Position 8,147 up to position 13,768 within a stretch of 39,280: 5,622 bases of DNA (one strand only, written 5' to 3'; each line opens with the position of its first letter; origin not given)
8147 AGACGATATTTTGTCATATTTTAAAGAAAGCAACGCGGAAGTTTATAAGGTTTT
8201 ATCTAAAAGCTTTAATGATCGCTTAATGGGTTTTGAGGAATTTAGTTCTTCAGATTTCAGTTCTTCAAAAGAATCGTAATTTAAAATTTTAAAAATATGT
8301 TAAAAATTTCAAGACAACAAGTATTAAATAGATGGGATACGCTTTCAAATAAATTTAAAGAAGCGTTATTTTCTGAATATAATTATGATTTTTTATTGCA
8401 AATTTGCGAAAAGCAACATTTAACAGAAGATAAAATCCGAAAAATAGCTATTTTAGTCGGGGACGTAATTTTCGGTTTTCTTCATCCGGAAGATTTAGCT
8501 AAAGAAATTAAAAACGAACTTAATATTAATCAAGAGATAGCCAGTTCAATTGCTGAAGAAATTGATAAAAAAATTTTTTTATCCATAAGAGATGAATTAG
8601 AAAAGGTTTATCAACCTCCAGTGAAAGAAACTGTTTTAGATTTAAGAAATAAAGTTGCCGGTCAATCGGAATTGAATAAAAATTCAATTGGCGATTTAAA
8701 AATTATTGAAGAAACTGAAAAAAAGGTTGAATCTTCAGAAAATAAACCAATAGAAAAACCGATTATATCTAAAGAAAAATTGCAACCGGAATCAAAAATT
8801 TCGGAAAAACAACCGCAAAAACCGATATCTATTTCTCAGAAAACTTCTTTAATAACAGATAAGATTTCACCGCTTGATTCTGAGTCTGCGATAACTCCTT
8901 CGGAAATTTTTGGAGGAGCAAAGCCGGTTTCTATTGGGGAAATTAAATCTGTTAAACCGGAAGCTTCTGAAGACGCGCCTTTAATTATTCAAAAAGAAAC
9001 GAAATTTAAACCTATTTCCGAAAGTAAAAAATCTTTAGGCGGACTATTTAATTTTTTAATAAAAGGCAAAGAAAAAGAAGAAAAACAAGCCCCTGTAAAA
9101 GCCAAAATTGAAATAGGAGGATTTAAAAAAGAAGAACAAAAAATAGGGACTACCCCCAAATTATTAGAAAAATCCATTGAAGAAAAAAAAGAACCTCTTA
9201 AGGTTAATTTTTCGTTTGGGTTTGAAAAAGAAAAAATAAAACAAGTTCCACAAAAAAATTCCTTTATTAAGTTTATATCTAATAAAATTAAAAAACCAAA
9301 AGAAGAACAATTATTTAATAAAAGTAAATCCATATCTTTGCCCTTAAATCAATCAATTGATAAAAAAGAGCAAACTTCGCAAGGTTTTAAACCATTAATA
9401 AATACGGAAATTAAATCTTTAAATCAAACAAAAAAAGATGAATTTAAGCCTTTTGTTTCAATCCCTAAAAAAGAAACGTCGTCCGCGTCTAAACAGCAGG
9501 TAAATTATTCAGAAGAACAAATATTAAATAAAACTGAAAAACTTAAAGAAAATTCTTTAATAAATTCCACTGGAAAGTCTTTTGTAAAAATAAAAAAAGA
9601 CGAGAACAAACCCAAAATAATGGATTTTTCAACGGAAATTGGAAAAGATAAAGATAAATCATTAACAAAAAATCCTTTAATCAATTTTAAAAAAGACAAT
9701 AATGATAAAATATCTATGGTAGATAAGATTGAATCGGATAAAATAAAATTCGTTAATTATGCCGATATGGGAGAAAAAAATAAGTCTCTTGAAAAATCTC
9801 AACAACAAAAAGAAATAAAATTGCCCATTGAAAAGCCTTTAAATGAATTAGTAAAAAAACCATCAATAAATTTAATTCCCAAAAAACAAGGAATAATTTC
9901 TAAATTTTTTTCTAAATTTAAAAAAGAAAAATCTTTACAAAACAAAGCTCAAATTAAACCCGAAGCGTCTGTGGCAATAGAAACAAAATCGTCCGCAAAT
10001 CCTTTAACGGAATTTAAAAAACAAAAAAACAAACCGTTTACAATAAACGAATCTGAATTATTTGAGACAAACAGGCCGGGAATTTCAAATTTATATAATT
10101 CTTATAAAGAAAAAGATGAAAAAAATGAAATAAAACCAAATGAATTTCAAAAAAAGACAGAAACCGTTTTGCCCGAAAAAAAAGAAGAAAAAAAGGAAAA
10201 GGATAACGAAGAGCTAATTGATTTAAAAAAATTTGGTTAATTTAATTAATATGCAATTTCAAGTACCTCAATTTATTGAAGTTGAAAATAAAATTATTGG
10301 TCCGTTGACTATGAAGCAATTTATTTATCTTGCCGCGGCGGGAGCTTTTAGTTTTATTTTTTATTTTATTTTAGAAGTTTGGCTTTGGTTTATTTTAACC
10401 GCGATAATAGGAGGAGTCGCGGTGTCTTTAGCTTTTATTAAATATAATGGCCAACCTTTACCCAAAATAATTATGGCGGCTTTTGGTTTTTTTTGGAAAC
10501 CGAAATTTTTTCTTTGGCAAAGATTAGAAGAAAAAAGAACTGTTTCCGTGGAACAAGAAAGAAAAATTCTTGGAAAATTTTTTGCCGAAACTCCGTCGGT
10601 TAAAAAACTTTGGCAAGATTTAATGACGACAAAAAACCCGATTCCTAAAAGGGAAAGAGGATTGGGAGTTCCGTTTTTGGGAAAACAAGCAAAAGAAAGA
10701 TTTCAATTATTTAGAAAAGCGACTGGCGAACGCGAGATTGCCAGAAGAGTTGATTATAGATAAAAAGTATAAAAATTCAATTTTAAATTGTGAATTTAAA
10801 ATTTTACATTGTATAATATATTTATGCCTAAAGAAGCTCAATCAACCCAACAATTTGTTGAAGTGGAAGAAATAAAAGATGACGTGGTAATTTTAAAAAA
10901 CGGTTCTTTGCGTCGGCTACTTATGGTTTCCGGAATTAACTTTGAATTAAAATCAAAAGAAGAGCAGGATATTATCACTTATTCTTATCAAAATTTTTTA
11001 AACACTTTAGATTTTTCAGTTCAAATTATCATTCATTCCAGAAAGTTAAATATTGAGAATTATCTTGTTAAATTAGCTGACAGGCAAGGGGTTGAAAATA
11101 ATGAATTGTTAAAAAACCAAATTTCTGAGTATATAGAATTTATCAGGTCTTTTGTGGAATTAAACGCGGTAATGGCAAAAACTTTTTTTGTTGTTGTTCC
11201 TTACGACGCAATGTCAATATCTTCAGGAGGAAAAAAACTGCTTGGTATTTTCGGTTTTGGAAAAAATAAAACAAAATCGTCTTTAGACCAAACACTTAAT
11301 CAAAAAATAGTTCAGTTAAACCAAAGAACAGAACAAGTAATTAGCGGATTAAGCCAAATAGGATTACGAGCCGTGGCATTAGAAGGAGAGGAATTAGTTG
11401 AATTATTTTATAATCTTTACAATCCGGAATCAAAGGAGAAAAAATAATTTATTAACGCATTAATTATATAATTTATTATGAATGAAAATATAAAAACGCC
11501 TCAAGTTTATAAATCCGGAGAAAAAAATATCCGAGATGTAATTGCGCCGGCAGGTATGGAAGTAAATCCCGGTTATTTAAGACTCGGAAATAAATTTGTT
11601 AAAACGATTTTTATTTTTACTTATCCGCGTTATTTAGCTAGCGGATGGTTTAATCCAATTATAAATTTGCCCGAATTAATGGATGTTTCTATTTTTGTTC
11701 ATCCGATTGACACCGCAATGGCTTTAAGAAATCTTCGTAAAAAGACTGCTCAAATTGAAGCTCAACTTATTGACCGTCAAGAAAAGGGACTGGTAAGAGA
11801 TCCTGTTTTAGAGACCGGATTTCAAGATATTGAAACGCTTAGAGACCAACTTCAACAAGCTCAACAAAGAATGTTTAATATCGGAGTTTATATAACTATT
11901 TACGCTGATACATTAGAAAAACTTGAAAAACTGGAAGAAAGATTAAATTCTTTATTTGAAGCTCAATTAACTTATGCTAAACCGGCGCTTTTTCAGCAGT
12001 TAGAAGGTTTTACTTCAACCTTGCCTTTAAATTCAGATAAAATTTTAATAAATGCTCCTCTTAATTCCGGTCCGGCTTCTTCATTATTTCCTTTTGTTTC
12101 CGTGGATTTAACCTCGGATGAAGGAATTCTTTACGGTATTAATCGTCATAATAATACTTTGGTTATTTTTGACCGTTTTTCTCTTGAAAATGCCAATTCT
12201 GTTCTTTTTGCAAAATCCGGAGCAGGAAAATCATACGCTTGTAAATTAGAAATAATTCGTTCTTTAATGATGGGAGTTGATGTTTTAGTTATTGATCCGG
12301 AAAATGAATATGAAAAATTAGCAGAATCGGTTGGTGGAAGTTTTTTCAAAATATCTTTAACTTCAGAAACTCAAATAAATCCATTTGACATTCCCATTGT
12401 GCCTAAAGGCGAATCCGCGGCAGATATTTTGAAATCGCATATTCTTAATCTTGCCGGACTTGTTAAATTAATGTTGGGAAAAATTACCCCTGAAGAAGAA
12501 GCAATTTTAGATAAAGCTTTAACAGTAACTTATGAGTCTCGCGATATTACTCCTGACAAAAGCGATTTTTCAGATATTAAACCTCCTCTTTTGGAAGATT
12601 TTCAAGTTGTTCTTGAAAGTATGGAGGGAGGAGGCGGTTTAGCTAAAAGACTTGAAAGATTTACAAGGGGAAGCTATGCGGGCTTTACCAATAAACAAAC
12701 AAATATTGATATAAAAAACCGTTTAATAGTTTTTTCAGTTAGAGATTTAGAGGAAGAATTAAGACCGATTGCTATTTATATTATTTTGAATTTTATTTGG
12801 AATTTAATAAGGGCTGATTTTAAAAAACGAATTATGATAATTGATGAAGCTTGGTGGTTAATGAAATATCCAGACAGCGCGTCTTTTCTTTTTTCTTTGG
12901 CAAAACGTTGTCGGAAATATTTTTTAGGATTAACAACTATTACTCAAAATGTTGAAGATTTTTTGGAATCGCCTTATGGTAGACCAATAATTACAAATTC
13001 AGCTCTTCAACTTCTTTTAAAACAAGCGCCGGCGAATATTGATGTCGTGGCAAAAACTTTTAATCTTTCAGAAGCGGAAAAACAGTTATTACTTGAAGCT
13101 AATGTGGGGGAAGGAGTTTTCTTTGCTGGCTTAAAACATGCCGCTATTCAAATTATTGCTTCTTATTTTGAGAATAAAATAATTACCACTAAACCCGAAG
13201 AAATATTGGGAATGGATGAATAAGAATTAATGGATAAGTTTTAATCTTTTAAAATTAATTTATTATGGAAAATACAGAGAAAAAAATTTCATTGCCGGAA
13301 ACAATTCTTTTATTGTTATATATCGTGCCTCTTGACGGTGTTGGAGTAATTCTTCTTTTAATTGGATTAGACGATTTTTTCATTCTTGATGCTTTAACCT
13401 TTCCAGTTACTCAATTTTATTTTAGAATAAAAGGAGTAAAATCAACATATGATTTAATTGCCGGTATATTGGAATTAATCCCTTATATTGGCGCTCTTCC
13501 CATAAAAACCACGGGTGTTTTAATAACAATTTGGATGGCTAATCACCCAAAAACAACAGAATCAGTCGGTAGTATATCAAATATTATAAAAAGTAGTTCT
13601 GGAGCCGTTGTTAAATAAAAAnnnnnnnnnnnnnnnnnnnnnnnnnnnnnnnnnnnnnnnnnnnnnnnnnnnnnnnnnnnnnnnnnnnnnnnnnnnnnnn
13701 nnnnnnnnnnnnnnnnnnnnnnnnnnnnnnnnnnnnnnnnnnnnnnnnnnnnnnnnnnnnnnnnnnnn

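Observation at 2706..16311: Minimal T4SS-like envelope machine with no recognisable DNA-processing module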

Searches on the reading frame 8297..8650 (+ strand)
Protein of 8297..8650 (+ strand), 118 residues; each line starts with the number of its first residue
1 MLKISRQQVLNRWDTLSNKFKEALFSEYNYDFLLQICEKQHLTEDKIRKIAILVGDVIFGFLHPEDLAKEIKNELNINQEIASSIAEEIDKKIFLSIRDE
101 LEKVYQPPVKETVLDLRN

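Call 70: search_solved_structures(query=A8, max_evalue=1)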
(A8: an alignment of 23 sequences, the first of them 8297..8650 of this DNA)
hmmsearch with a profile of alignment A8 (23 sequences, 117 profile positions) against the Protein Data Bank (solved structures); distinct sequences matched with E-value up to 1: 1.
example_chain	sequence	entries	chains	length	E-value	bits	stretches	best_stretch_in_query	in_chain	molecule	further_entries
7k58_G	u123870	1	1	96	0.92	12.9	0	50-108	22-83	Dynein light chain roadblock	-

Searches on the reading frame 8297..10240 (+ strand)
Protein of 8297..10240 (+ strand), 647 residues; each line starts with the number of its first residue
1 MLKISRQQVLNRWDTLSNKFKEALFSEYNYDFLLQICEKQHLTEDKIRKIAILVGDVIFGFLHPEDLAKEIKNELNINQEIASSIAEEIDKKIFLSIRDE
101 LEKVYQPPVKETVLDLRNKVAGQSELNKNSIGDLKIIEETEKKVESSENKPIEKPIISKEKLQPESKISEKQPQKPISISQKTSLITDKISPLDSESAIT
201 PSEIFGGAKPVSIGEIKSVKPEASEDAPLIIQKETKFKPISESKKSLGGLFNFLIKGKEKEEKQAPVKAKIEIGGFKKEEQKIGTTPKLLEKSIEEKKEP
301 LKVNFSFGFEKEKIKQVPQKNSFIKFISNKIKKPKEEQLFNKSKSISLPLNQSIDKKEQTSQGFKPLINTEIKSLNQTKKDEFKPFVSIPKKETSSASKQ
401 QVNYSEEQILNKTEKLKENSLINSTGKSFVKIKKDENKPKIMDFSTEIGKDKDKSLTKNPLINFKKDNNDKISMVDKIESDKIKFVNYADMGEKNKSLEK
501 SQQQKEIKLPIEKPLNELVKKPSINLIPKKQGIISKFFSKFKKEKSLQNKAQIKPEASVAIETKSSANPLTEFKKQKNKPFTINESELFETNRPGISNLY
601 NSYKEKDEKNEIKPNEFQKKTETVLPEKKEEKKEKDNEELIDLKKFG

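Call 6: search_protein_families(library=pfam, max_evalue=0.1, proteins=[window:8297-10240:+])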
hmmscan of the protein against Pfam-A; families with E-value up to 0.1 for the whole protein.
window:8297-10240:+ (647 aa): 0 families

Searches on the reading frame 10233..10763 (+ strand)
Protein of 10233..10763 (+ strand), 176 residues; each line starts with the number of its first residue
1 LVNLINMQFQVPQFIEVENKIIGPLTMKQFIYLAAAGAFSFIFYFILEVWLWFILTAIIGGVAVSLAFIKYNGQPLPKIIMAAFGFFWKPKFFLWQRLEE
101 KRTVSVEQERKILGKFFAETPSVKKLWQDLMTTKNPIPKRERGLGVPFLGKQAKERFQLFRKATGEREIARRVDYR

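Call 6: search_protein_families(library=pfam, max_evalue=0.1, proteins=[window:10233-10763:+])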
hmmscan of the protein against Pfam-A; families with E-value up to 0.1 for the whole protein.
window:10233-10763:+ (176 aa): 1 family
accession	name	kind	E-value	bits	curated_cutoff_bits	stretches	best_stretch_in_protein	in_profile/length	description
PF12666.12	PrgI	-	2.1e-10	41.4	27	1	15-91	6-87/91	PrgI family protein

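Call 17: search_protein_families(library=ncbifam, max_evalue=0.1, proteins=[window:10233-10763:+])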
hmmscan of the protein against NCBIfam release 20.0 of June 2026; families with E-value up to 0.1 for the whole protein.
window:10233-10763:+ (176 aa): 1 family
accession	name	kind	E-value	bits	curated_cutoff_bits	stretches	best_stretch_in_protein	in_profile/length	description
NF042935.1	SCO6880_fam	subfamily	0.0038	16.2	60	1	19-88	11-79/477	SCO6880 family protein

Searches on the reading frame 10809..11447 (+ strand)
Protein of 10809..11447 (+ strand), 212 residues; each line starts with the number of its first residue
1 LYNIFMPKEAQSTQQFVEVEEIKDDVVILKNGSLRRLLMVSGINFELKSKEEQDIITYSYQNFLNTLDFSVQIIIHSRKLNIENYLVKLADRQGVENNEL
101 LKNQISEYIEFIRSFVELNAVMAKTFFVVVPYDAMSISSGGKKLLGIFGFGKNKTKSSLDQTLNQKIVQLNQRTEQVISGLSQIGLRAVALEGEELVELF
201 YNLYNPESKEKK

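Call 6: search_protein_families(library=pfam, max_evalue=0.1, proteins=[window:10809-11447:+])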
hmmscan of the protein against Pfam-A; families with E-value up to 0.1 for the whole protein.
window:10809-11447:+ (212 aa): 1 family
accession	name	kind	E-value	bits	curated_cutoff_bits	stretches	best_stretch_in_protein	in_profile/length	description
PF11130.14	TraC_F_IV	-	0.0087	15.6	28.1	1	162-208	133-174/375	TraC protein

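Call 17: search_protein_families(library=ncbifam, max_evalue=0.1, proteins=[window:10809-11447:+])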
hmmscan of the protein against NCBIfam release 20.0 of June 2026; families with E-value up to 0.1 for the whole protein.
window:10809-11447:+ (212 aa): 5 families
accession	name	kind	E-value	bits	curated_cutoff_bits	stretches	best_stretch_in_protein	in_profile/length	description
NF045975.1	VirB4_plasma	equivalog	1e-10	40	590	2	8-130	99-233/894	Mbov_0397 family ICE element conjugal transfer ATPase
NF041427.1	TrsD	subfamily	1.1e-09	38.5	200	1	7-205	9-200/201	TrsD/TraD family conjugative transfer protein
TIGR00929.1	VirB4_CagE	subfamily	9.7e-08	30.7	643.1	1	9-193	4-182/792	VirB4 family type IV secretion/conjugal transfer ATPase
NF045971.1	conju_CD1110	equivalog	1.1e-05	24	325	1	14-136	2-125/752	VirB4-like conjugal transfer ATPase, CD1110 family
NF010427.0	PRK13853.1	equivalog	0.0048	14.8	957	1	19-74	19-75/789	type IV secretion system protein VirB4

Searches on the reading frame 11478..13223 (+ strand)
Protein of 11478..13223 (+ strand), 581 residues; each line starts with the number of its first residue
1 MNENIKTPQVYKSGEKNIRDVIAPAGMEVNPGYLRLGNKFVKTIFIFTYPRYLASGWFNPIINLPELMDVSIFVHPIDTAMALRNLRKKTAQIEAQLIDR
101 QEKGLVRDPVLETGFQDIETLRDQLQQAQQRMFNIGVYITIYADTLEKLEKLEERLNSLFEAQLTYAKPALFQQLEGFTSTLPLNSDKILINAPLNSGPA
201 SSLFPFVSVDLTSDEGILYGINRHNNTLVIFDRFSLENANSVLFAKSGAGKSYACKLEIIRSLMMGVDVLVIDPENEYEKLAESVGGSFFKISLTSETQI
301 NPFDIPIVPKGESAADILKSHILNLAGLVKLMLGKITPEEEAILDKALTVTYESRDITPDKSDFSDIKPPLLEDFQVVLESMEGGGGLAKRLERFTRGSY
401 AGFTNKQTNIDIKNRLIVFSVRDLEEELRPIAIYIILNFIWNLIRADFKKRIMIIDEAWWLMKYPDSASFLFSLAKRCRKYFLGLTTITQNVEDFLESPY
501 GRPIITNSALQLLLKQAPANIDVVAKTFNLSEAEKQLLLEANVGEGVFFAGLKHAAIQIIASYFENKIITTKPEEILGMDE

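Call 6: search_protein_families(library=pfam, max_evalue=0.1, proteins=[window:11478-13223:+])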
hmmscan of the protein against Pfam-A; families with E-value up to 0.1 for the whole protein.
window:11478-13223:+ (581 aa): 6 families
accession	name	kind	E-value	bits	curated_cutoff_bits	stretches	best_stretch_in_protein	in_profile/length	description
PF19044.6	P-loop_TraG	-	1.3e-25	90.4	25.8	1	236-543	27-347/413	TraG P-loop domain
PF12846.13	AAA_10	-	4.4e-10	39.6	27.5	1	238-499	21-290/362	AAA-like domain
PF01935.23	DUF87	-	7.1e-08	33.2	23.2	1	243-306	28-93/220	Helicase HerA, central domain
PF11130.14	TraC_F_IV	-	0.00086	18.9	28.1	1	108-185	298-374/375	TraC protein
PF03135.19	CagE_TrbE_VirB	-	0.0079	16.6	21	1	117-187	127-200/204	CagE, TrbE, VirB family, component of type IV transporter system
PF24922.1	ACBP4_C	-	0.019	15.6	31.2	1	117-159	46-88/105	Acyl-CoA-binding domain-containing protein 4-6, C-terminal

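Call 17: search_protein_families(library=ncbifam, max_evalue=0.1, proteins=[window:11478-13223:+])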
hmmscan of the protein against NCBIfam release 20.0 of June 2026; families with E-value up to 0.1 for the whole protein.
window:11478-13223:+ (581 aa): 14 families
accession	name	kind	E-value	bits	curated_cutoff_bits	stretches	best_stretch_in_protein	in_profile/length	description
NF045971.1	conju_CD1110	equivalog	6.5e-112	375.2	325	1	15-551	184-728/752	VirB4-like conjugal transfer ATPase, CD1110 family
NF045975.1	VirB4_plasma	equivalog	1.8e-83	280.8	590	1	9-569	285-893/894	Mbov_0397 family ICE element conjugal transfer ATPase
TIGR02746.1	TraC-F-type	equivalog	4.4e-54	183.6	567.05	1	61-549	250-743/800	type IV secretion system protein TraC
TIGR00929.1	VirB4_CagE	subfamily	1.9e-39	135.6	643.1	1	37-540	238-726/792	VirB4 family type IV secretion/conjugal transfer ATPase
TIGR03783.1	Bac_Flav_CT_G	subfamily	2.3e-16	58.9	261.55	1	236-543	436-762/829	TraG family conjugative transposon ATPase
NF010278.0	PRK13721.1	subfamily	1.4e-15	56.2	1177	1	111-519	341-764/874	type IV secretion system protein TraC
NF041017.1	DNA_import_CedB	equivalog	1.4e-08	33.9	700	1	425-495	445-519/590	DNA import protein CedB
NF010473.0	PRK13898.1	equivalog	1.6e-08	33.1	1050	1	243-546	452-739/801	type IV secretion system ATPase VirB4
TIGR03744.1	traC_PFL_4706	equivalog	1.7e-06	26.3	520.6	1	434-551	714-832/892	conjugative transfer ATPase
NF052333.1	ATPase_TcpF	exception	8e-06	24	1100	1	107-297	322-524/813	conjugal transfer ATPase TcpF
NF010427.0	PRK13853.1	equivalog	6e-05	21.1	957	1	242-540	430-718/789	type IV secretion system protein VirB4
NF053655.1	CedD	equivalog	0.00055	18.7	600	0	429-550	397-514/527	DNA-translocating ATPase CedD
NF010447.0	PRK13873.1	equivalog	0.0018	16.3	1020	1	418-538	606-729/815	conjugal transfer protein TrbE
NF042935.1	SCO6880_fam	subfamily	0.0083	15.1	60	1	70-184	363-475/477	SCO6880 family protein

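Call 18: find_related_loci(query=window:11478-13223:+, collection=genome_contigs, flank=10000)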
Query window:11478-13223:+ (581 aa) in genome_contigs; peptide patterns used: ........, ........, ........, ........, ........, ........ (x = any residue, [..] = any of these).
315 stretches matched a pattern; 215 encode a relative of the query (tblastn E <= 1e-3); the best 80 are kept; 80 distinct loci.
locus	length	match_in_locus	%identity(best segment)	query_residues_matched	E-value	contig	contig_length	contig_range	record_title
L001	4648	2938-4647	86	3-572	0e+0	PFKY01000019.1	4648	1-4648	MAG: Candidatus Wolfebacteria bacterium CG_4_10_14_0_8_um_filter_39_64 CG_4_10_14_0.8_um_filter_scaffold_42598_c, whole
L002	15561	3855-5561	86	5-573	0e+0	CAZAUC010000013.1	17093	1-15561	MAG TPA_asm: uncultured Candidatus Saccharibacteria bacterium isolate SRP214966_co6_158 genome assembly, contig: NODE_19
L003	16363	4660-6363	84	4-571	0e+0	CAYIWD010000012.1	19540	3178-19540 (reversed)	MAG TPA_asm: uncultured Candidatus Saccharibacteria bacterium isolate ERP119705_co3_600 genome assembly, contig: NODE_32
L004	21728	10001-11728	78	4-579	0e+0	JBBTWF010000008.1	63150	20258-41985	MAG: Patescibacteria group bacterium isolate H41-bin263_1 H41_bin263_1_000000000008, whole genome shotgun sequence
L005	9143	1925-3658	77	4-581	0e+0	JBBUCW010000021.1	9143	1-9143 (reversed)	MAG: Patescibacteria group bacterium isolate H51-bin166_1 H51_bin166_1_000000000021, whole genome shotgun sequence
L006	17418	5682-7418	77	3-581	0e+0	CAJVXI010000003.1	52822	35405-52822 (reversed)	TPA_asm: uncultured bacterium isolate DRR093005_bin.15_MetaBAT_v2.12.1_MAG genome assembly, contig: NODE_290_length_5282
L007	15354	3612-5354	92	1-581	0e+0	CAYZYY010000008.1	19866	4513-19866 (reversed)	MAG TPA_asm: uncultured Candidatus Saccharibacteria bacterium isolate binchicken_co129_17 genome assembly, contig: NODE_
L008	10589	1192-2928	76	3-581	0e+0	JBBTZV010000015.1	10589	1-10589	MAG: Patescibacteria group bacterium isolate H41-bin027_1 H41_bin027_1_000000000015, whole genome shotgun sequence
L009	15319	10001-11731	76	3-579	0e+0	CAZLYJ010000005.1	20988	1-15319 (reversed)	MAG TPA_asm: uncultured Candidatus Saccharibacteria bacterium isolate SRP050083_co3_77 genome assembly, contig: NODE_182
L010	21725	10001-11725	77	3-577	0e+0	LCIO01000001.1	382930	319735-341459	MAG: Candidatus Wolfebacteria bacterium GW2011_GWA1_44_24 UW50_C0001, whole genome shotgun sequence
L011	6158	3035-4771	75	3-581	0e+0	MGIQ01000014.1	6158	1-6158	MAG: Candidatus Wolfebacteria bacterium RIFCSPLOWO2_01_FULL_38_11 rifcsplowo2_01_scaffold_36599, whole genome shotgun se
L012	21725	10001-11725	75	3-577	0e+0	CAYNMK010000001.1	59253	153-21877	MAG TPA_asm: uncultured Candidatus Saccharibacteria bacterium isolate binchicken_co53_88 genome assembly, contig: NODE_8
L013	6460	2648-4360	74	3-573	0e+0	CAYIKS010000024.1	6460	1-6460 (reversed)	MAG TPA_asm: uncultured Candidatus Saccharibacteria bacterium isolate ERP119705_co20_486 genome assembly, contig: NODE_1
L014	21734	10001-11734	74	4-581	0e+0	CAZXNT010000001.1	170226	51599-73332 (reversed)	MAG TPA_asm: uncultured Candidatus Saccharibacteria bacterium isolate SRP302447_co2_43 genome assembly, contig: NODE_301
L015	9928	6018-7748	73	1-577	0e+0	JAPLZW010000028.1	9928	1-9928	MAG: Candidatus Wolfebacteria bacterium isolate LacPavin_0920_WC70_MAG_44_7 LacPavin_0920_WC70_scaffold_406112, whole ge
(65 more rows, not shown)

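Call 39: find_encoding_contigs(protein=window:11478-13223:+, flank=10000, max_places=4)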
Protein window:11478-13223:+ (581 aa): no gene with exactly this product is on record in the collection.

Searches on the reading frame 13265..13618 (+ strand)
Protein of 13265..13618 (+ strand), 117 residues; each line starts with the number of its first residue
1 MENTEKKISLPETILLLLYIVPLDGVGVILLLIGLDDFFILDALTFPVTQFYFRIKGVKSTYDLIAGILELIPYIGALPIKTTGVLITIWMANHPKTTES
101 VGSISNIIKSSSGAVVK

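Call 6: search_protein_families(library=pfam, max_evalue=0.1, proteins=[window:13265-13618:+])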
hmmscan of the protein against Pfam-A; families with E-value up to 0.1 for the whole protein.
window:13265-13618:+ (117 aa): 0 families

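Call 17: search_protein_families(library=ncbifam, max_evalue=0.1, proteins=[window:13265-13618:+])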
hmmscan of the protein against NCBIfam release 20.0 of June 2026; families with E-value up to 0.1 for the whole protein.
window:13265-13618:+ (117 aa): 0 families

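Call 72: search_protein_families(library=pfam, alignment_id=A9, max_evalue=0.01)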
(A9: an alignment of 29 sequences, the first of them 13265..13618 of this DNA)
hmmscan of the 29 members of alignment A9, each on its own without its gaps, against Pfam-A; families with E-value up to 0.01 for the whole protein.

A. member 1, window:13265-13618:+ (117 aa): 0 families

B. families by the number of members that match (of 29 scanned): 0 families
